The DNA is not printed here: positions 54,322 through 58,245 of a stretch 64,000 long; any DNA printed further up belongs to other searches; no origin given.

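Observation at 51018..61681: Five-member family of ~1,150-1,200-aa proteins of unassigned function, three of them in tandem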

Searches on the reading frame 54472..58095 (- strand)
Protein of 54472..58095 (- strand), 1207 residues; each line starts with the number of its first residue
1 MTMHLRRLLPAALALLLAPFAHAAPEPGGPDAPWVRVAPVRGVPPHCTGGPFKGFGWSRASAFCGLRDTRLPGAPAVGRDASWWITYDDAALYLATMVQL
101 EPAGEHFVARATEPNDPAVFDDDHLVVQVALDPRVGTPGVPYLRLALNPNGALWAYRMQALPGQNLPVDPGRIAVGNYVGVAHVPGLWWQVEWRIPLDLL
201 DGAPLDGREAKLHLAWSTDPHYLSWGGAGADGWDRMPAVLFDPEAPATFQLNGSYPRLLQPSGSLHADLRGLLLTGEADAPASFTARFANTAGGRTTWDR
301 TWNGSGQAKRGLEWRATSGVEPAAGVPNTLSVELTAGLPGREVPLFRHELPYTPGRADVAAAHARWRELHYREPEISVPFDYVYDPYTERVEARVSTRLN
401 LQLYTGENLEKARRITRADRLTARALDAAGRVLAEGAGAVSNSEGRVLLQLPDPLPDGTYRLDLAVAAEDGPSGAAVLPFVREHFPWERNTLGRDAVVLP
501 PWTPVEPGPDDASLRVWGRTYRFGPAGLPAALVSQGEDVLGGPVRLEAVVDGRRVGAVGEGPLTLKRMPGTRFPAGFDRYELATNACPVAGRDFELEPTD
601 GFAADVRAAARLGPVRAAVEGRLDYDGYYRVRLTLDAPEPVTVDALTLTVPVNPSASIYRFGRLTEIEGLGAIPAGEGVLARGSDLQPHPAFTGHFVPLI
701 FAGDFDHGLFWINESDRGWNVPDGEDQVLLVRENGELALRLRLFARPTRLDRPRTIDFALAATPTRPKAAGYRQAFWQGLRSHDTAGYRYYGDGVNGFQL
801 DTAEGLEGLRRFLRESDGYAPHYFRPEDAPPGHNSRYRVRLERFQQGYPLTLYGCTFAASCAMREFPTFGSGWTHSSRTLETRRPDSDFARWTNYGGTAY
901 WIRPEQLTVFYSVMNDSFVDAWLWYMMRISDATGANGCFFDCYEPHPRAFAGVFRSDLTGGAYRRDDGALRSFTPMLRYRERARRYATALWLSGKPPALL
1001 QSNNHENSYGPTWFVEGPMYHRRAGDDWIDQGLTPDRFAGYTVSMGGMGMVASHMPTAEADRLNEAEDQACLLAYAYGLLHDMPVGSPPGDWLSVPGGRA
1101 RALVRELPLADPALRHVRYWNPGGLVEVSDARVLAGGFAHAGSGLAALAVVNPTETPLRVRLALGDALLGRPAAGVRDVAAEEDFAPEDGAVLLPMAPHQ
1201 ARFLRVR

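Call 9: search_protein_families(library=pfam, proteins=[window:54472-58095:-], max_evalue=1)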
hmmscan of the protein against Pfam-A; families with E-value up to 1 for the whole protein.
window:54472-58095:- (1207 aa): 2 families
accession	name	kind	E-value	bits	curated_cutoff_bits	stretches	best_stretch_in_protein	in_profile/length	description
PF19543.5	GH123_N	-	0.0016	16.8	22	1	607-663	423-479/969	Glycoside hydrolase 123, N-terminal domain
PF20670.3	DUF6816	-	0.0086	16.1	26.8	1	280-337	51-110/218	Domain of unknown function (DUF6816)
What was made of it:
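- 54472..58095 (-): Member D: intact, 1,207 aa, with a signal peptide. Candidate catalytic Asp941 is at 55273-55275 and Glu1016 at 55048-55050. PF19543 scores only 16.8 bits, below the threshold (call 9).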

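Call 10: search_protein_families(library=ncbifam, proteins=[window:54472-58095:-], max_evalue=1)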
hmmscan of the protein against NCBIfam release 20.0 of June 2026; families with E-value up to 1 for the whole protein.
window:54472-58095:- (1207 aa): 0 families

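Call 13: search_solved_structures(query=window:54472-58095:-, max_evalue=1)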
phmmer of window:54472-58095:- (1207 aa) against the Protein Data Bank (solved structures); distinct sequences matched with E-value up to 1: 0.

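Call 14: find_homologous_proteins(query=window:54472-58095:-, max_evalue=0.001)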
Query window:54472-58095:- (1207 aa): 4 proteins with E <= 0.001 among 8000 candidates.
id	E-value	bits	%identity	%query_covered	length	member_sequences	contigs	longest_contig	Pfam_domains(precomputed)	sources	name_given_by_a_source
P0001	0.0e+0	1391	52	97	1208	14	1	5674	-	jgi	jgi:hypothetical protein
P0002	0.0e+0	1382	53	99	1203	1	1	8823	PF19543.6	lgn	-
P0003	0.0e+0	1356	52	96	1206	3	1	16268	PF19543.6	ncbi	-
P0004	4.7e-29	119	31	36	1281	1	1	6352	PF19543.6,PF13385.14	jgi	-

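Call 19: find_related_loci(query=window:54472-58095:-, collection=genome_contigs, flank=10000)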
Query window:54472-58095:- (1207 aa) in genome_contigs; peptide patterns used: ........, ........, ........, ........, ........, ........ (x = any residue, [..] = any of these).
10 stretches matched a pattern, but none encodes a relative of the query by tblastn (E <= 1e-3).

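Call 73: find_encoding_contigs(protein=P0003, flank=10000, max_places=3)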
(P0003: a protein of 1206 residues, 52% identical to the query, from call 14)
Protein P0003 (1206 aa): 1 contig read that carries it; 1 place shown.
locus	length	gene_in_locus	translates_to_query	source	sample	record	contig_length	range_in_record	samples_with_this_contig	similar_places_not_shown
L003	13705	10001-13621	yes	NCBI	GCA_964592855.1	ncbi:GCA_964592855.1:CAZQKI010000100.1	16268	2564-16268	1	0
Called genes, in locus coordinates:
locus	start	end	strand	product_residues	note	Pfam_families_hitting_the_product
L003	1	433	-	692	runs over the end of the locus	PF02901:PFL-like, PF01228:Gly_radical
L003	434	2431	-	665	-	PF02901:PFL-like, PF01228:Gly_radical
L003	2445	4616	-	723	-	PF02901:PFL-like, PF01228:Gly_radical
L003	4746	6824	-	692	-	-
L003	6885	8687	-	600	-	PF12951:PATR (weak)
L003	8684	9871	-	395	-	PF00392:GntR, PF13377:Peripla_BP_3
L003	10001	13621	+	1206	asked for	PF19543:GH123_N (faint)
